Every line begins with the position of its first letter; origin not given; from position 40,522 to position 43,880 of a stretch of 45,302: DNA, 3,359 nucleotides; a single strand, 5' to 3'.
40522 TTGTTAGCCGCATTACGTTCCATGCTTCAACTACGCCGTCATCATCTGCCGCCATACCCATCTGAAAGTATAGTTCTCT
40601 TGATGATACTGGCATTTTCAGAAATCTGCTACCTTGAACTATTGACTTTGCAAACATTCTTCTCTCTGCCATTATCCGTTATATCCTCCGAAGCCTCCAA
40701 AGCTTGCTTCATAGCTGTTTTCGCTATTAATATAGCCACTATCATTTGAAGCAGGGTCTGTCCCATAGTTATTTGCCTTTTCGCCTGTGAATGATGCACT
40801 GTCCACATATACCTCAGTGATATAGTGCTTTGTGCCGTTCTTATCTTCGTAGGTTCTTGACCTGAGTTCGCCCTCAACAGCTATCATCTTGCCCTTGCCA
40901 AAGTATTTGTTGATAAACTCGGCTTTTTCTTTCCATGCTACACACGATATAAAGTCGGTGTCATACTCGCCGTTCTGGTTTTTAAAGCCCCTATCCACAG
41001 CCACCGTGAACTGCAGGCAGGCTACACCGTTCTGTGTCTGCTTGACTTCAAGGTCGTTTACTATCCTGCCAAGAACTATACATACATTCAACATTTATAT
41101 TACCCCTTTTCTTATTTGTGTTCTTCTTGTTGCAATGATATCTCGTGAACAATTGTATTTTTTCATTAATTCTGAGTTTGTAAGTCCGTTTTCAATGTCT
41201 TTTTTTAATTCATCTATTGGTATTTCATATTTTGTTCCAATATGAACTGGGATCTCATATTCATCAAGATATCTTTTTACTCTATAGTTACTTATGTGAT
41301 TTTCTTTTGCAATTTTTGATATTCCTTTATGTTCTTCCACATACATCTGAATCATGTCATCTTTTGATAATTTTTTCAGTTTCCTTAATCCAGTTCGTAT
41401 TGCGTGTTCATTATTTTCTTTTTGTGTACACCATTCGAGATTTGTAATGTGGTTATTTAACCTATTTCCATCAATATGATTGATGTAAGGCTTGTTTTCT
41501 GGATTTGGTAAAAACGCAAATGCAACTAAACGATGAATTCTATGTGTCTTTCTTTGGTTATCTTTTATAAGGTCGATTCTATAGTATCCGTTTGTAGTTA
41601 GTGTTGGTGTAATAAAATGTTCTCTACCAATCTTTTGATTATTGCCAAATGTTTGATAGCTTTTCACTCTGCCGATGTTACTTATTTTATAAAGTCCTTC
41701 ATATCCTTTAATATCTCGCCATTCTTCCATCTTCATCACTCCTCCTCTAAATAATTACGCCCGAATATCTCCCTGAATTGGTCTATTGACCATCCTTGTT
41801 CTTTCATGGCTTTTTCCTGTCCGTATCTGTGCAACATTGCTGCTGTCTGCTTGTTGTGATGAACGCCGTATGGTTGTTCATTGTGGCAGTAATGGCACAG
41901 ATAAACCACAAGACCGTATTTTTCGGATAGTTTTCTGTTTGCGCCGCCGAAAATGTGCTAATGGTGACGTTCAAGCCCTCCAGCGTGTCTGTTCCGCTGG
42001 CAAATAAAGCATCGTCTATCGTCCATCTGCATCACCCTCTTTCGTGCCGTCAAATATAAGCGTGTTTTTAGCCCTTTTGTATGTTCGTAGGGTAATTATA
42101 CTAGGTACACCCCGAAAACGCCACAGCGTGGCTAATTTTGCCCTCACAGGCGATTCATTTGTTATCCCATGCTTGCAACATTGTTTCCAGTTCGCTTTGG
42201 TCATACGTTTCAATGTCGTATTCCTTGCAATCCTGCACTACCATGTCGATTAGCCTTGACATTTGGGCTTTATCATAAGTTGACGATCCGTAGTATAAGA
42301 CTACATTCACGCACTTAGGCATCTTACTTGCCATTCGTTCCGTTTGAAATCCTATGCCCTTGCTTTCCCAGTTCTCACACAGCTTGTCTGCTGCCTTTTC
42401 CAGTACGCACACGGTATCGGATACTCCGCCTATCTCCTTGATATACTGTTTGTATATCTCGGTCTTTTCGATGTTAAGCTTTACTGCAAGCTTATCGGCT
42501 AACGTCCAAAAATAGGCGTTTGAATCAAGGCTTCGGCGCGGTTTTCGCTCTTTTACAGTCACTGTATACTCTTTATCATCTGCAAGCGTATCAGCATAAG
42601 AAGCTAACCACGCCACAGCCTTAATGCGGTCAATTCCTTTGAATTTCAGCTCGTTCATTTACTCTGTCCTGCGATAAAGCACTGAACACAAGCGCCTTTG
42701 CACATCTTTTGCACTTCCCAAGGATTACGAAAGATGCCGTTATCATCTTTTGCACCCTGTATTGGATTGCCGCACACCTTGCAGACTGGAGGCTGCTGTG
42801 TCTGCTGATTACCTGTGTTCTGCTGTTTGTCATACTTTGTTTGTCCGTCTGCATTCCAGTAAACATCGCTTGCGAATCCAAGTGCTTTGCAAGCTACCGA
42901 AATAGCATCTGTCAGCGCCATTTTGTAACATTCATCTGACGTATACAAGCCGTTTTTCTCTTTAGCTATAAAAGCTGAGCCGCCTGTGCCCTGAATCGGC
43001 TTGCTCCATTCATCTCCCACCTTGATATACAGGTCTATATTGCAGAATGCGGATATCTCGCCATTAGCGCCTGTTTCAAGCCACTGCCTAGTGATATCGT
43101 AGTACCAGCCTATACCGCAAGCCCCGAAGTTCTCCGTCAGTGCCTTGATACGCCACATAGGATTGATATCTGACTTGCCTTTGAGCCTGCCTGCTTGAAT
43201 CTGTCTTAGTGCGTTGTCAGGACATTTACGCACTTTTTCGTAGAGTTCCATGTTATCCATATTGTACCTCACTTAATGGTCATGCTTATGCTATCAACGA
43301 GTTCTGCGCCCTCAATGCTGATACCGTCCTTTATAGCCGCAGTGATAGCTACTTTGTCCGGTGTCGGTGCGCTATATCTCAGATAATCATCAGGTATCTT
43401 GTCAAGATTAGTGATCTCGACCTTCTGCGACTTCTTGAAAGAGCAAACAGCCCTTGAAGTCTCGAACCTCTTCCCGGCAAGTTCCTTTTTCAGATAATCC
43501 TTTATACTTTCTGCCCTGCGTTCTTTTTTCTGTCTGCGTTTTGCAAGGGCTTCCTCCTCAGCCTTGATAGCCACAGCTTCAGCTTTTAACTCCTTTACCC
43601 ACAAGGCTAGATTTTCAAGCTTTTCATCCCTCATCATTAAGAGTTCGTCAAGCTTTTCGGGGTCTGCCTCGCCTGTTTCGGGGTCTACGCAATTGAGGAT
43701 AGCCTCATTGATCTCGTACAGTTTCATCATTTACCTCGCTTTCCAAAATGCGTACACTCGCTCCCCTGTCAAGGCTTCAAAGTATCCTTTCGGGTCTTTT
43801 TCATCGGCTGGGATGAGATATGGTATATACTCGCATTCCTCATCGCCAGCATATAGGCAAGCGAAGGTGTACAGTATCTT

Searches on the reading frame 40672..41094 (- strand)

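Call 49: search_protein_families(library=pfam, proteins=[window:40672-41094:-], max_evalue=0.001)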
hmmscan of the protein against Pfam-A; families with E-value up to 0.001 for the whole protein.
window:40672-41094:- (140 aa): 2 families
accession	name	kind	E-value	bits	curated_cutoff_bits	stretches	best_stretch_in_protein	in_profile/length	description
PF00436.31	SSB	-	7.9e-29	100.2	26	1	3-102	2-103/104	Single-strand binding protein family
PF01336.31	tRNA_anti-codon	-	0.00052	20.3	27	1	45-89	25-66/75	OB-fold nucleic acid binding domain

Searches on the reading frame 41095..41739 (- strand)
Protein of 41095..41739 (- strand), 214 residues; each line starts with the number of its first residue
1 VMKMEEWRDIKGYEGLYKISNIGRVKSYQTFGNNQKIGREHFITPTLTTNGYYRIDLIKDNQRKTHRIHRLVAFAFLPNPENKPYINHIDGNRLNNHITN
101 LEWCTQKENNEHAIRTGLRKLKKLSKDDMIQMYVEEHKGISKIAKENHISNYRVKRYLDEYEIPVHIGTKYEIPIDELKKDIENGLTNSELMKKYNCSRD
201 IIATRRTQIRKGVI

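Call 49: search_protein_families(library=pfam, proteins=[window:41095-41739:-], max_evalue=0.001)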
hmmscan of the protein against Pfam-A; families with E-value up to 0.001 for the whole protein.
window:41095-41739:- (214 aa): 3 families
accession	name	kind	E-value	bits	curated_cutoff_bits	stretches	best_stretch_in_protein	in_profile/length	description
PF07463.16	NUMOD4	-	8.8e-16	58.3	23.4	1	5-57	1-48/49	NUMOD4 motif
PF13392.12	HNH_3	-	1.1e-08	35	24.8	1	67-110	2-45/46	HNH endonuclease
PF02796.21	HTH_7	-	0.00099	19.6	23.8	0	122-158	4-42/45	Helix-turn-helix domain of resolvase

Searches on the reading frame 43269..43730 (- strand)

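Call 68: search_protein_families(library=pfam, proteins=[window:43269-43730:-], max_evalue=0.01)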
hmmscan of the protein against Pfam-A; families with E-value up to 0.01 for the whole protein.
window:43269-43730:- (153 aa): 1 family
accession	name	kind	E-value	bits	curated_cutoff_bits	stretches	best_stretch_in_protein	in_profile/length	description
PF05565.16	Sipho_Gp157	-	1.9e-32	113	28.6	1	3-153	1-162/162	Siphovirus Gp157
